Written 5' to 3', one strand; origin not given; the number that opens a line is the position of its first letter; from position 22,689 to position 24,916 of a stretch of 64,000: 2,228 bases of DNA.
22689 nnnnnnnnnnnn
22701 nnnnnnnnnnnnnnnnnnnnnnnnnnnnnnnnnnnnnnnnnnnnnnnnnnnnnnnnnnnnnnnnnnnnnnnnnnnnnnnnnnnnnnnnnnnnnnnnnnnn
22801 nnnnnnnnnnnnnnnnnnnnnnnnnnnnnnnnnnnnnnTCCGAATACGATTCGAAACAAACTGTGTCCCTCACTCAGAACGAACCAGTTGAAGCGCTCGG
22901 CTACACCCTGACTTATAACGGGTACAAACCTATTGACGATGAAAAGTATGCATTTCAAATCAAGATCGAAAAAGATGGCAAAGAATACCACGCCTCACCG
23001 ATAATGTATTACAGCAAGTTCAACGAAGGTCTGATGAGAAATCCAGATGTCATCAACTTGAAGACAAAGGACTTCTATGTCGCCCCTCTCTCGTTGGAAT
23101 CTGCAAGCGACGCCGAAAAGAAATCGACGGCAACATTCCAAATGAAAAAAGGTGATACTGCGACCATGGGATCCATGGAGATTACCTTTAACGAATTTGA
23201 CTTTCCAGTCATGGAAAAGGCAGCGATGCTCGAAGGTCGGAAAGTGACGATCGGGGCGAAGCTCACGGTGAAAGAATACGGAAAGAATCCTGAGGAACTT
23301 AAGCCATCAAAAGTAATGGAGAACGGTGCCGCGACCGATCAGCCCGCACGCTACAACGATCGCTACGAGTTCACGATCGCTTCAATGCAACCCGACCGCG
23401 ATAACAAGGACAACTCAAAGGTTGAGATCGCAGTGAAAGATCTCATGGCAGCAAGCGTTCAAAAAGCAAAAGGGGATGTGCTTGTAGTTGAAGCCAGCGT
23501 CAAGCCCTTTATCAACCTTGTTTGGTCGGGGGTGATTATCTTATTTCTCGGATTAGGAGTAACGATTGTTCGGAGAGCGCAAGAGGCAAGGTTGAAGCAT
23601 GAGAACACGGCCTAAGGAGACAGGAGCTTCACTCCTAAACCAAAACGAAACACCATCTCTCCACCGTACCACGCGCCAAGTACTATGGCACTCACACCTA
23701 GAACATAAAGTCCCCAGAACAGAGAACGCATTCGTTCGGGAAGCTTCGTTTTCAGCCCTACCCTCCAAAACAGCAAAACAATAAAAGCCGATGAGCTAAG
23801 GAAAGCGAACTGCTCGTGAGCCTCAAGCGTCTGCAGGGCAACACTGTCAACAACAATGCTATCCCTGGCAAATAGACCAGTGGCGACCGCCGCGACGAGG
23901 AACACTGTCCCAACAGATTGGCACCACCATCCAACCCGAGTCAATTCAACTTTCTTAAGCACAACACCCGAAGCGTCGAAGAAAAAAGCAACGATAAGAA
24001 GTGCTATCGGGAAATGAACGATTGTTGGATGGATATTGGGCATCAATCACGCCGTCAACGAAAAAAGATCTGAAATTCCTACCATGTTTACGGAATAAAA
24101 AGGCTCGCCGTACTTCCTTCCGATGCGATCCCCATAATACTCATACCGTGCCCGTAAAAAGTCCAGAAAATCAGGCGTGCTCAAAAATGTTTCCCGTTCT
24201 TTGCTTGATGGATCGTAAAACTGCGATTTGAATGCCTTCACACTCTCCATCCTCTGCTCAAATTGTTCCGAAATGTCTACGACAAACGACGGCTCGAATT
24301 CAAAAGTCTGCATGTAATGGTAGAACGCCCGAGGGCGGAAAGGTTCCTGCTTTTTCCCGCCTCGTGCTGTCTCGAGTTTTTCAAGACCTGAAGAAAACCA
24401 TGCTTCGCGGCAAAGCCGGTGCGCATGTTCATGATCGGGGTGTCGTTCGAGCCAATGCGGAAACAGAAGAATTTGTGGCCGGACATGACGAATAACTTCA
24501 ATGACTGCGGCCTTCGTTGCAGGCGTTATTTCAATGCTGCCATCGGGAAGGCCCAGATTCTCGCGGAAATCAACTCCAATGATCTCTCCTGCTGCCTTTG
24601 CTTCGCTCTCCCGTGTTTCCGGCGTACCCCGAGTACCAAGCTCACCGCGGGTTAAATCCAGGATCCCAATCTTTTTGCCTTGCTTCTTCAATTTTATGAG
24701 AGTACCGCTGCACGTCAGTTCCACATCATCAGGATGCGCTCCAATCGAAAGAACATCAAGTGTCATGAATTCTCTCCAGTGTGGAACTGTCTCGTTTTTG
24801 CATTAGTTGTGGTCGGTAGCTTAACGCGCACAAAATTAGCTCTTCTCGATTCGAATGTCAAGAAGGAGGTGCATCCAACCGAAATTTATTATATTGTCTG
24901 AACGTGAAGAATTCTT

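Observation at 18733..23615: System I cytochrome c maturation operon ccmABCDEF with the CxxxY variant of CcmE and no ccmG/ccmH partner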

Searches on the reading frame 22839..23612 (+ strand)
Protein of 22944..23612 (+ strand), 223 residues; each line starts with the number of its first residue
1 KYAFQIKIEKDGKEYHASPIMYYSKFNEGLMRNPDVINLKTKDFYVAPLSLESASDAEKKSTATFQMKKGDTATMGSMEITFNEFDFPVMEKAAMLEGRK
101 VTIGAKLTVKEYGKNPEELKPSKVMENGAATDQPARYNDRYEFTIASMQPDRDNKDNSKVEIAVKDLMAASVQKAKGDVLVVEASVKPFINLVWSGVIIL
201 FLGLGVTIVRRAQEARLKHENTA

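Call 34: search_protein_representatives(protein=window:22944-23612:+)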
Query: 223 residues. Proteins with E-value up to 0.001 (for the whole library): 468; up to 1e-10: 173; up to 1e-30: 24. The best 150 are listed.
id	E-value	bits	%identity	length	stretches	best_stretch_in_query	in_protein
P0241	2.1e-74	266.0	59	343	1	1-218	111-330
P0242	3.4e-62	226.2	52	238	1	1-218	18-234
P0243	1.9e-52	194.4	61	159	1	67-219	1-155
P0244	4.8e-46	173.5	49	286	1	1-161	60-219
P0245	3.3e-44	167.5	42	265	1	3-218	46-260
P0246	4.6e-43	163.7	44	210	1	20-217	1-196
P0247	9.8e-43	162.7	43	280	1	1-221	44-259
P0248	4.5e-39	150.7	37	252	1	1-216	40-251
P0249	9.6e-39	149.6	45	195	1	21-218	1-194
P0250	1.1e-38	149.4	39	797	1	1-216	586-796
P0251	2.7e-38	148.2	42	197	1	21-220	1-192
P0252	3.7e-35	137.9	55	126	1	95-217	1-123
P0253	1.0e-34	136.5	40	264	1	5-220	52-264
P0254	2.1e-34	135.5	39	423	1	1-220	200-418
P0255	4.6e-34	134.4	39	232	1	3-215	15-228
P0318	6.3e-18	81.7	30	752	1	3-212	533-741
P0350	8.9e-15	71.4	30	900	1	2-217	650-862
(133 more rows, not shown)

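Call 44: predict_structure(alignment_id=A3)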
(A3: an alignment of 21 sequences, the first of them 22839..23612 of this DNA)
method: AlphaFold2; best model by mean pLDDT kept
length: 258 residues; sequences in the alignment: 21
mean_pLDDT: 86.5   pTM: 0.55
mean pLDDT of the five models: 86.5, 84.6, 84.4, 81.5, 81.4
residues with pLDDT >= 90: 142; 70-90: 80; 50-70: 36; < 50: 0
segments of 3 or more residues with pLDDT < 50: none
pLDDT, mean of each block of 10 residues (from residue 1): 80 95 94 90 92 88 77 64 85 79 96 96 73 87 95 96 92 95 92 96 76 88 66 90 92 74
secondary structure, 60 per line:
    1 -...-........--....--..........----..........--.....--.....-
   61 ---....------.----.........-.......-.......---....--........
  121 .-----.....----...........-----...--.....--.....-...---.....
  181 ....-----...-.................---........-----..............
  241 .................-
elements in order: E6-13 E16-19 E22-31 E36-45 E48-52 E55-59 E64-67 E79-87 H89-95 E97-103 E107-110 E113-121 H127-131 E136-146 E152-154 E157-161 E164-168 E170-172 E176-184 E194-201 H202-210 E214-221 H227-257

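Call 46: fold_search(model_id=the predicted structure, library=pdb)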
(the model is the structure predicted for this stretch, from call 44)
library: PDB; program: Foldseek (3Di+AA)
matches with E <= 10: 851; with E <= 0.001: 0
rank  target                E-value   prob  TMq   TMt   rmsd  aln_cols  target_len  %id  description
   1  6zmq                  2.5e-03  1.00  0.29  0.15   5.4       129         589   17  Cytochrome c Heme Lyase CcmF (released 2021-05-19)
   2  3ub1_C                4.1e-02  0.30  0.16  0.17  19.8       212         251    8  Ntf2 like protein involved in plasmid conjugation (released 2012-02-08)
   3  3ub1_B                4.6e-02  0.35  0.16  0.17  19.5       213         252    9  Ntf2 like protein involved in plasmid conjugation (released 2012-02-08)
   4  4qdc                  5.1e-02  0.21  0.15  0.11  20.1       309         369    7  Crystal structure of 3-ketosteroid-9-alpha-hydroxylase 5 (KshA5) from R. rhodochrous in complex with FE2/S2 (INORGANIC)  (released 2014-07-30)
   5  4wjl_B                5.9e-02  0.15  0.12  0.06  21.6       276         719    9  Structure of human dipeptidyl peptidase 10 (DPPY): a modulator of neuronal Kv4 channels (released 2015-03-18)
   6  4gfu_A                7.6e-02  1.00  0.17  0.16   5.4        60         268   15  PTPN18 in complex with HER2-pY1248 phosphor-peptides (released 2013-08-07)
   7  3ub1_A                8.4e-02  0.14  0.14  0.14  19.9       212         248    9  Ntf2 like protein involved in plasmid conjugation (released 2012-02-08)
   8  6v04                  8.8e-02  0.14  0.14  0.13  19.9       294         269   10  DynU16 crystal structure, a putative protein in the dynemicin biosynthetic locus (released 2020-11-18)
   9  7pi7_A                9.8e-02  0.13  0.15  0.13  22.1       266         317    7  PfCyRPA bound to monoclonal antibody Cy.002 Fab fragment (released 2022-02-09)
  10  3ub1_D                1.2e-01  0.13  0.14  0.14  20.0       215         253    9  Ntf2 like protein involved in plasmid conjugation (released 2012-02-08)
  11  5tik_C                1.2e-01  0.13  0.16  0.13  22.4       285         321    4  Structural basis for inhibition of erythrocyte invasion by antibodies to Plasmodium falciparum protein CyRPA (released 2017-03-01)
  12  2wis_B                1.2e-01  0.08  0.13  0.14  24.4       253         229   11  Fluorescent protein KillerRed in the bleached state (released 2009-08-11)
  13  8z9m_D                1.2e-01  0.08  0.11  0.04  19.8       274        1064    8  Cryo-EM structure of dimeric WDR11-FAM91A1 complex (released 2024-08-14)
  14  4awd_A                1.3e-01  0.11  0.14  0.13  23.7       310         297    9  Crystal structure of the beta-porphyranase BpGH16B (BACPLE_01689) from the human gut bacterium Bacteroides plebeius (released 2012-07-25)
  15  6byx_B                1.4e-01  0.12  0.13  0.08  20.8       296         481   10  Complex structure of LOR107 mutant (R259N) with tetrasaccharide substrate (released 2018-02-07)
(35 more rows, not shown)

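Call 58: find_encoding_contigs(protein=P0350, flank=8000, max_places=2)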
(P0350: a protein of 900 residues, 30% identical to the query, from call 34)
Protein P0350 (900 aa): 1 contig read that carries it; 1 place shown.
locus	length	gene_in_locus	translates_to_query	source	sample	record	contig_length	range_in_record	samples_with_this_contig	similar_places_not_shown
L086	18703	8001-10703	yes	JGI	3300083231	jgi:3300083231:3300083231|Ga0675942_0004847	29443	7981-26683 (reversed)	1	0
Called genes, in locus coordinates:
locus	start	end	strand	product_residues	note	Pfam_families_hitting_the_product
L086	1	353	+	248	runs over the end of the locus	PF04536:TPM_phosphatase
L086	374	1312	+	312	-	-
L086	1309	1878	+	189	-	-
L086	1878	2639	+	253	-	PF13525:YfiO, PF13174:TPR_6 (faint)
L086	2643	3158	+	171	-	PF03061:4HBT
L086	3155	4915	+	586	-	-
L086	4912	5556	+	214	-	PF02463:SMC_N (faint), PF00005:ABC_tran, PF07693:KAP_NTPase (weak), PF13304:AAA_21 (faint)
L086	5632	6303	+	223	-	PF03379:CcmB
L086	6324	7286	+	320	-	PF01578:Cytochrom_C_asm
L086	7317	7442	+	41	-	PF20077:CcmD_alt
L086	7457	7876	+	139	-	PF03100:CcmE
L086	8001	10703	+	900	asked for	PF01578:Cytochrom_C_asm, PF16327:CcmF_C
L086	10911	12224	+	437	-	PF00155:Aminotran_1_2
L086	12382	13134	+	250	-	PF01738:DLH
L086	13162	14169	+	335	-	PF00294:PfkB, PF08543:Phos_pyr_kin (weak)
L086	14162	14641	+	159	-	PF01467:CTP_transf_like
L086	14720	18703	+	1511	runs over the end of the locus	PF05359:DUF748, PF27051:TamB_N (faint)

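Call 59: find_encoding_contigs(protein=P0318, flank=8000, max_places=2)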
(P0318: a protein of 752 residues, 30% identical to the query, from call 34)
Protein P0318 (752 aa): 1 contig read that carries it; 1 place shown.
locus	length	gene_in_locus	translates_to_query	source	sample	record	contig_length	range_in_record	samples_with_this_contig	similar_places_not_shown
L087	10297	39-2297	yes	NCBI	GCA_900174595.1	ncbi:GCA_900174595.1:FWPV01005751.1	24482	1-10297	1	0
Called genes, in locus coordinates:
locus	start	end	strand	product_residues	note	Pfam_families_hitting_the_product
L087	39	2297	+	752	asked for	PF01578:Cytochrom_C_asm, PF16327:CcmF_C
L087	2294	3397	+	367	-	PF13439:Glyco_transf_4, PF13477:Glyco_trans_4_2 (faint), PF13579:Glyco_trans_4_4, PF20706:GT4-conflict (weak), PF00534:Glycos_transf_1, PF13692:Glyco_trans_1_4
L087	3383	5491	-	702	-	PF00989:PAS, PF08448:PAS_4, PF13188:PAS_8 (faint), PF08447:PAS_3, PF13426:PAS_9 (faint), PF00512:HisKA (faint), PF02518:HATPase_c, PF00072:Response_reg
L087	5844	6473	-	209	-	PF00072:Response_reg, PF00196:GerE, PF04545:Sigma70_r4 (faint)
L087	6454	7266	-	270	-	PF07730:HisKA_3, PF02518:HATPase_c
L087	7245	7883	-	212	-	-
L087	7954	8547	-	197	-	-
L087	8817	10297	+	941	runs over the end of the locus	PF18962:Por_Secre_tail (weak)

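Call 61: search_protein_families(library=ncbifam, proteins=[L087:2294-3397:+, L086:3155-4915:+], max_evalue=0.001)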
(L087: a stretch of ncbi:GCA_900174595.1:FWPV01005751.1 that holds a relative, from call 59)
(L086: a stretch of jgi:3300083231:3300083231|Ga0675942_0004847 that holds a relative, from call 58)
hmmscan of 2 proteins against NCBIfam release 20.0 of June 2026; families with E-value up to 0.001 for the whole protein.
L087:2294-3397:+ (367 aa): 13 families
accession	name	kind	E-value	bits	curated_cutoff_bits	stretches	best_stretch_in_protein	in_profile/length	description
NF041876.1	EPS_EpsE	equivalog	1.7e-10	40.7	400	1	67-284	104-335/389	exopolysaccharide biosynthesis GT4 family glycosyltransferase EpsE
TIGR03088.1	stp2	hypoth_equivalog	2.4e-10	40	409.05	1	61-352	66-372/374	TIGR03088 family PEP-CTERM/XrtA system glycosyltransferase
NF038011.1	PelF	equivalog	1.6e-09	37.4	100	1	144-349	278-488/489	GT4 family glycosyltransferase PelF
TIGR02149.1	glgA_Coryne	subfamily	2.1e-09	37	302.4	1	75-353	82-390/391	glycogen synthase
TIGR04063.1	stp3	hypoth_equivalog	5.6e-09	35.4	442.05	1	125-255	160-294/397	TIGR04063 family PEP-CTERM/XrtA system glycosyltransferase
TIGR03449.1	mycothiol_MshA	equivalog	6.9e-09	35.1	462.5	1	125-275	167-334/406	D-inositol-3-phosphate glycosyltransferase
TIGR03999.1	thiol_BshA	equivalog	9.3e-08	31.4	273.7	1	61-353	69-373/375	N-acetyl-alpha-D-glucosaminyl L-malate synthase BshA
TIGR04047.1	MSMEG_0565_glyc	hypoth_equivalog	2.6e-06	26.8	259.85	1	122-288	138-320/373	MSMEG_0565 family glycosyltransferase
NF012028.0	PRK15484.1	subfamily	6.8e-06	25.4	618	1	141-283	156-316/380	lipopolysaccharide N-acetylglucosaminyltransferase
TIGR03087.1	stp1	hypoth_equivalog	1.6e-05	24.3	316.65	1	123-338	173-382/397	TIGR03087 family PEP-CTERM/XrtA system glycosyltransferase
NF053787.1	GlcN_PG_synth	equivalog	2.3e-05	23.4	480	1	243-354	254-360/361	N-acetylglucosaminyl phosphatidylglycerol synthase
NF047880.1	glyco_SdgA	exception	0.00013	20.7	800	1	148-273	293-418/488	serine-aspartate repeat adhesin O-glycosyltransferase SdgA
TIGR02095.1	glgA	subfamily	0.00034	19.4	328.45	0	163-257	287-375/477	glycogen/starch synthase, ADP-glucose type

L086:3155-4915:+ (586 aa): 3 families
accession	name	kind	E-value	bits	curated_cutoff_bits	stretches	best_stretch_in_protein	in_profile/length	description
NF045524.1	MXAN_6640_HExxH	subfamily_domain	2.3e-49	168.7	140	1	104-366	1-268/290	MXAN_6640 family putative metalloprotease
NF033707.1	T9SS_sortase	equivalog_domain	0.00053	17.7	420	1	474-550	1003-1076/1095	type IX secretion system sortase PorU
NF052228.1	T9SS_PorZ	equivalog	0.00079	18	260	0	472-546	675-737/757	type IX secretion system anionic LPS delivery protein PorZ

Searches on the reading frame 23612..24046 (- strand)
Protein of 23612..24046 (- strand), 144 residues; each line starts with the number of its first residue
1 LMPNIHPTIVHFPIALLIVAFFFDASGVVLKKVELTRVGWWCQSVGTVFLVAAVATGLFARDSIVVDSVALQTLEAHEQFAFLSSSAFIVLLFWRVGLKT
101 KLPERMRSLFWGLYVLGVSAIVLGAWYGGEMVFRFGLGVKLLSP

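Call 3: search_protein_families(library=pfam, proteins=[window:23612-24046:-], max_evalue=0.01)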
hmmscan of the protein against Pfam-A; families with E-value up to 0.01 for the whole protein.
window:23612-24046:- (144 aa): 1 family
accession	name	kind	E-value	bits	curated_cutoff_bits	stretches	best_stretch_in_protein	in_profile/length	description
PF09990.14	DUF2231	-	1.8e-22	80.3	26.4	1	4-140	3-138/139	Predicted membrane protein (DUF2231)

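Call 4: search_protein_families(library=ncbifam, proteins=[window:23612-24046:-], max_evalue=0.01)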
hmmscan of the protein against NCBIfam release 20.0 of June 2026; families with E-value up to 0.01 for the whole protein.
window:23612-24046:- (144 aa): 0 families

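Call 61: search_protein_families(library=ncbifam, proteins=[window:23612-24046:-], max_evalue=0.001)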
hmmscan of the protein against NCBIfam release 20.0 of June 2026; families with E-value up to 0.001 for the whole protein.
window:23612-24046:- (144 aa): 0 families

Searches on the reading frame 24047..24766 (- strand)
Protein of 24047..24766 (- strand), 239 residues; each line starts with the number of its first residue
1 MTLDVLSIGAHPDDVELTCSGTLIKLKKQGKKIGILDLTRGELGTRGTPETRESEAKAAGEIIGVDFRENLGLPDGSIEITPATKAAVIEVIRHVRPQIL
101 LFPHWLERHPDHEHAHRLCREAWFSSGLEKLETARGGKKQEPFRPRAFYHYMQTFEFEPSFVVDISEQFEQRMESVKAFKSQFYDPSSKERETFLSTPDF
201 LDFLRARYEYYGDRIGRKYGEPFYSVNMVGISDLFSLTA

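Call 3: search_protein_families(library=pfam, proteins=[window:24047-24766:-], max_evalue=0.01)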
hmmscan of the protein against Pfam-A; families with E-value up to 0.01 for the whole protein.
window:24047-24766:- (239 aa): 1 family
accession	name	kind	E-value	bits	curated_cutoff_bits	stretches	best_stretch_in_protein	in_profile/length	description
PF02585.22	PIG-L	-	1.8e-25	90.3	28.2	1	6-122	1-128/129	GlcNAc-PI de-N-acetylase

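Call 4: search_protein_families(library=ncbifam, proteins=[window:24047-24766:-], max_evalue=0.01)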
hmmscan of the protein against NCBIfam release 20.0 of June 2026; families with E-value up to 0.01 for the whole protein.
window:24047-24766:- (239 aa): 4 families
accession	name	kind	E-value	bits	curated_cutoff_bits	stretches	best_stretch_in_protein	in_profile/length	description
TIGR04001.1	thiol_BshB1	equivalog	3.1e-87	292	182.5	1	3-230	2-225/226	bacillithiol biosynthesis deacetylase BshB1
TIGR04000.1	thiol_BshB2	equivalog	2e-12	47.2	195.25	1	5-183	3-185/217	bacillithiol biosynthesis deacetylase BshB2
TIGR03446.1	mycothiol_Mca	equivalog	1.9e-09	37.5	277.15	1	5-158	3-180/283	mycothiol conjugate amidase Mca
TIGR03445.1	mycothiol_MshB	equivalog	1.6e-06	28.2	224.35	0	85-125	112-154/284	N-acetyl-1-D-myo-inositol-2-amino-2-deoxy-alpha-D-glucopyranoside deacetylase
